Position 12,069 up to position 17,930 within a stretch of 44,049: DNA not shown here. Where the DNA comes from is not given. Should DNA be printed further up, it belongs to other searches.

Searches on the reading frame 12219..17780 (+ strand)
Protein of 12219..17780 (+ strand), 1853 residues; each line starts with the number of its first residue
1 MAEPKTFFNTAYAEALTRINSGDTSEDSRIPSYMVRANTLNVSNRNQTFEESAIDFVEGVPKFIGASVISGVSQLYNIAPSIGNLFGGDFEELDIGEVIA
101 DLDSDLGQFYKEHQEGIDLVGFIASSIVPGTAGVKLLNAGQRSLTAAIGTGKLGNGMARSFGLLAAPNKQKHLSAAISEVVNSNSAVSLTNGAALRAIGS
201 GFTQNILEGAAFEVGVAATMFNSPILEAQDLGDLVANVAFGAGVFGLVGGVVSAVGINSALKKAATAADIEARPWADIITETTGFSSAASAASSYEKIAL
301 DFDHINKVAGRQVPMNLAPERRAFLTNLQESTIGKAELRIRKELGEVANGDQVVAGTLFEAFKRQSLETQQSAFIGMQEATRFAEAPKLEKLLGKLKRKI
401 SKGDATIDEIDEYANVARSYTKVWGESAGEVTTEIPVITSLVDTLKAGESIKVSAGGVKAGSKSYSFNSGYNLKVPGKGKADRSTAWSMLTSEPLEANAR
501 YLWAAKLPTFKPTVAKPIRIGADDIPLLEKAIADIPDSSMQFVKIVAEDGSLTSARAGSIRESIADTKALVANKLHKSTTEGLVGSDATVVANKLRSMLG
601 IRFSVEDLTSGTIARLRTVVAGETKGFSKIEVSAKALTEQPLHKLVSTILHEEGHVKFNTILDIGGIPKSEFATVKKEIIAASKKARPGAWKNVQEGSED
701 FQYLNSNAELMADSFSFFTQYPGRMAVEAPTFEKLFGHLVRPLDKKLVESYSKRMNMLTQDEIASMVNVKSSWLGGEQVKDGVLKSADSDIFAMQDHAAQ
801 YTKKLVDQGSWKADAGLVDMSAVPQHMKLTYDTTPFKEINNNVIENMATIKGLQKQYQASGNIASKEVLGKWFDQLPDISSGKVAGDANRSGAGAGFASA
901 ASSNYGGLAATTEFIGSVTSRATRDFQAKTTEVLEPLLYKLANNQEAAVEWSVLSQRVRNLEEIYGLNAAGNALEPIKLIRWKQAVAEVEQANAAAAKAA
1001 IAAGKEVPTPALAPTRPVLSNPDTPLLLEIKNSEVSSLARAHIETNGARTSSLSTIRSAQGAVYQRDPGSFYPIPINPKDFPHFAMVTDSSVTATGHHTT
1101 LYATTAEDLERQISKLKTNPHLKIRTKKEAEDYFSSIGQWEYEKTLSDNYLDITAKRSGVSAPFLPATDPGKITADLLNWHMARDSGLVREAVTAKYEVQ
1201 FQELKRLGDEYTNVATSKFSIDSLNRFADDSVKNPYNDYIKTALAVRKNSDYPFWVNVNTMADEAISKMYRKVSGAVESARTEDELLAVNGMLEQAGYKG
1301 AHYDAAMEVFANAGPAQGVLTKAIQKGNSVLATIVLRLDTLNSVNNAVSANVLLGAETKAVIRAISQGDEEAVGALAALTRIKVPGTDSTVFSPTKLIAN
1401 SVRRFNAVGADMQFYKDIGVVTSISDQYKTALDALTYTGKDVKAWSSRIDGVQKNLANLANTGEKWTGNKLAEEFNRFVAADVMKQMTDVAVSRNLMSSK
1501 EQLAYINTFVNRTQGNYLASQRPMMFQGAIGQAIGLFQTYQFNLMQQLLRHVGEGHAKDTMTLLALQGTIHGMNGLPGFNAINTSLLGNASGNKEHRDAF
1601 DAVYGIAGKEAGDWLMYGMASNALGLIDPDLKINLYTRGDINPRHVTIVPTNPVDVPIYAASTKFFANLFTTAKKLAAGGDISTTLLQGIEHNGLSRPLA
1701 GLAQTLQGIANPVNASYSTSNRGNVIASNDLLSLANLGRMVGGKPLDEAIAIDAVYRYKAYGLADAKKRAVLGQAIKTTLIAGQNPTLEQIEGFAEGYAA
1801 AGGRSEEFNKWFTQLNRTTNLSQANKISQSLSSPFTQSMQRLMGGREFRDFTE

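Call 23: search_protein_families(library=pfam, proteins=[window:12219-17780:+], max_evalue=0.01)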
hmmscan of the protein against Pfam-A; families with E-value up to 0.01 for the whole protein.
window:12219-17780:+ (1853 aa): 1 family
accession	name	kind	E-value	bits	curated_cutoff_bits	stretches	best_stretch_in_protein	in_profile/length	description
PF15011.11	CA109-like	-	0.0091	16.3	27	0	361-420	39-99/161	Ribosome biogenesis protein C1orf109-like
